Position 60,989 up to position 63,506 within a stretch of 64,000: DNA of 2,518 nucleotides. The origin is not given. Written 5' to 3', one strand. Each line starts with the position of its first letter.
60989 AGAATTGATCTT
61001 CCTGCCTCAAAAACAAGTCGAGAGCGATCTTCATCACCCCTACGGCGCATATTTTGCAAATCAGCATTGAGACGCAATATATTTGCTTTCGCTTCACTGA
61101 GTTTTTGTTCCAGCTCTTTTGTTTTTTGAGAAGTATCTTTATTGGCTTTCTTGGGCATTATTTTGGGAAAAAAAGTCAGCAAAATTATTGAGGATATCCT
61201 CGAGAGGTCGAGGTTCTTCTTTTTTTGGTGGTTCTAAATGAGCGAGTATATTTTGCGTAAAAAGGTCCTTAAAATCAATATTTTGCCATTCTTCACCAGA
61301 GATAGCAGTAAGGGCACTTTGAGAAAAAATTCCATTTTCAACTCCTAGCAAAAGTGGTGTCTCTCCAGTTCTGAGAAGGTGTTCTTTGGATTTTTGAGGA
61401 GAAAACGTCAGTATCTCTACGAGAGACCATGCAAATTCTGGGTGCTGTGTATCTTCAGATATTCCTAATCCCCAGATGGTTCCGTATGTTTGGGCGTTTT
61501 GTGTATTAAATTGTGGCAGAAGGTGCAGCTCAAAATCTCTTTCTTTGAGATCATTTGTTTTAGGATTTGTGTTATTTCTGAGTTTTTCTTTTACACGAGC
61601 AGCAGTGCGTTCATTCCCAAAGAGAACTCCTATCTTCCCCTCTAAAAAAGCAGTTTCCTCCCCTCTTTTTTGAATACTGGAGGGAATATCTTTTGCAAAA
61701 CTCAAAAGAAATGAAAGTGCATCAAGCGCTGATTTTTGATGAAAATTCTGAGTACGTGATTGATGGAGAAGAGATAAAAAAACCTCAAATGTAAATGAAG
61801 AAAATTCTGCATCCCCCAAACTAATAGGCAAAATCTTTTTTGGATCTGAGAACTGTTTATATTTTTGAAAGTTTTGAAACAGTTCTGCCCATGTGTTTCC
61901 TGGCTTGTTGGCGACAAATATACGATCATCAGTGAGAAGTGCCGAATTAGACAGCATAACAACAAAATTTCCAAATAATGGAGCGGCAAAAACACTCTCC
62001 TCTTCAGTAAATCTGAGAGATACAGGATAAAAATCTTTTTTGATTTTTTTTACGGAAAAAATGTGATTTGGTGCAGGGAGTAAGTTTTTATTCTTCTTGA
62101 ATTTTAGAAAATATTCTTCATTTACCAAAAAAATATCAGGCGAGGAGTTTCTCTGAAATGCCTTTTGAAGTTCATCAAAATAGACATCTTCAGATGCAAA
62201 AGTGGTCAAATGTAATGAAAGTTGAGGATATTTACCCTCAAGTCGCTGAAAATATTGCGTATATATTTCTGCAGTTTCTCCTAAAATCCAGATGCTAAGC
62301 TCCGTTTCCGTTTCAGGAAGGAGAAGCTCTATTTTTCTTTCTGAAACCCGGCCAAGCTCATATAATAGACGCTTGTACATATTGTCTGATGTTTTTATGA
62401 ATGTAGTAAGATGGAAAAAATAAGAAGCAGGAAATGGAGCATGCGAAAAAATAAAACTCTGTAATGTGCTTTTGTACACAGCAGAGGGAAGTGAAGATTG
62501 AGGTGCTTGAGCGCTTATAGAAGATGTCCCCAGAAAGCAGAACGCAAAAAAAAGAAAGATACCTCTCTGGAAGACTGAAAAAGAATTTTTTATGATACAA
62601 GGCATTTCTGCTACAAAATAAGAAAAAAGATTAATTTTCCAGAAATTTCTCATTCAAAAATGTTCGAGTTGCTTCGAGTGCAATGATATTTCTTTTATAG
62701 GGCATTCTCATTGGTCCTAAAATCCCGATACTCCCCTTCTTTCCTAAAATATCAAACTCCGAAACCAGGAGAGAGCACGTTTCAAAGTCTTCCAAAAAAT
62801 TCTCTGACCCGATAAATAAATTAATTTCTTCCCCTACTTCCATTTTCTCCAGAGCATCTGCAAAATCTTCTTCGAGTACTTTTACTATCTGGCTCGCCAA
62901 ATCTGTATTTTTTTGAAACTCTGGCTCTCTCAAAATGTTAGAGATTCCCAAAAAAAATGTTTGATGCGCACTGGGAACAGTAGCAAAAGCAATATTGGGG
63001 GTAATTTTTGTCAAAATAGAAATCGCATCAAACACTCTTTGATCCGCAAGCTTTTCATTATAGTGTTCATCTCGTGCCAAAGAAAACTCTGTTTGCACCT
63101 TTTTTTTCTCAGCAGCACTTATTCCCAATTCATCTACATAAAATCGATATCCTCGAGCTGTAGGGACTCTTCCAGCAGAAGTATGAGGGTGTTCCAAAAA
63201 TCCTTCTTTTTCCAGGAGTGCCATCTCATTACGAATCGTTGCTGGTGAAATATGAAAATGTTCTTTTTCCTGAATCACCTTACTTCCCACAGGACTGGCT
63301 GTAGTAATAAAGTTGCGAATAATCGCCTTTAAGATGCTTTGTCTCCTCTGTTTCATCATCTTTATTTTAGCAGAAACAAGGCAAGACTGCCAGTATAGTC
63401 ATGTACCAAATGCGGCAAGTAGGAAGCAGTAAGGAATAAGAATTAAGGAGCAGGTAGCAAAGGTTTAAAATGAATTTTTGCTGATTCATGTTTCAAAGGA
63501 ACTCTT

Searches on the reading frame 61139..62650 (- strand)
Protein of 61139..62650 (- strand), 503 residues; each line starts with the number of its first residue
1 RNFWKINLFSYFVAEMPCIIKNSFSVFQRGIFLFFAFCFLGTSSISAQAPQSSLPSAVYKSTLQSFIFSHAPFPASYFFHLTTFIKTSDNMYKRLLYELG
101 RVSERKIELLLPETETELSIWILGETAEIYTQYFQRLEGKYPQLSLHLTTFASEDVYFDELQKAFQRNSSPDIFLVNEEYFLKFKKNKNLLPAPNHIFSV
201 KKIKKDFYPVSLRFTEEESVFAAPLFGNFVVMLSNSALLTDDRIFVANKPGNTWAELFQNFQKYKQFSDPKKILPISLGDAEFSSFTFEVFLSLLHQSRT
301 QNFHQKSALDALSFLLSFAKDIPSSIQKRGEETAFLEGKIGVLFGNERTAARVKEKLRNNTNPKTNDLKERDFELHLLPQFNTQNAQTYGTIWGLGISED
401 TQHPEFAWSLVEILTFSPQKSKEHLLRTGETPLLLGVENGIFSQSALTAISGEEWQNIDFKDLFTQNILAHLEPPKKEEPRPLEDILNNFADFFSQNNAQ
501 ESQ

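Call 22: search_protein_families(library=pfam, proteins=[window:61139-62650:-], max_evalue=0.0001)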
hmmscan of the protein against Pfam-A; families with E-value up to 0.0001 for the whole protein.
window:61139-62650:- (503 aa): 1 family
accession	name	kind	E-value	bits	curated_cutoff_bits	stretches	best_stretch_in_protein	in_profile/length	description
PF01547.30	SBP_bac_1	-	1.7e-06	28.7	26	1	130-415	10-301/307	Bacterial extracellular solute-binding protein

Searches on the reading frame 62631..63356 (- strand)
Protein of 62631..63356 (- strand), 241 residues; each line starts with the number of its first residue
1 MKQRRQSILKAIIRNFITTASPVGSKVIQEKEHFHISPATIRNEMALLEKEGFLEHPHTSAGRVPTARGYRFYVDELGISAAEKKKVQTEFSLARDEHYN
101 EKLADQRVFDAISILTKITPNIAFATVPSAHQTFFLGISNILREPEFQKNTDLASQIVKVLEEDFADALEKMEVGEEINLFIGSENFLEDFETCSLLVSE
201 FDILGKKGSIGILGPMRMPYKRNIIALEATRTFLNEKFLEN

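Call 69: search_protein_families(library=pfam, proteins=[window:62631-63356:-], max_evalue=0.001)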
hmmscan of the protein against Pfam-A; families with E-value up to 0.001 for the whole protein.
window:62631-63356:- (241 aa): 1 family
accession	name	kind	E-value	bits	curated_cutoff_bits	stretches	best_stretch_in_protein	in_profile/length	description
PF01628.27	HrcA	-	9e-21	75.3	22.2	1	100-224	96-215/215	HrcA protein C terminal domain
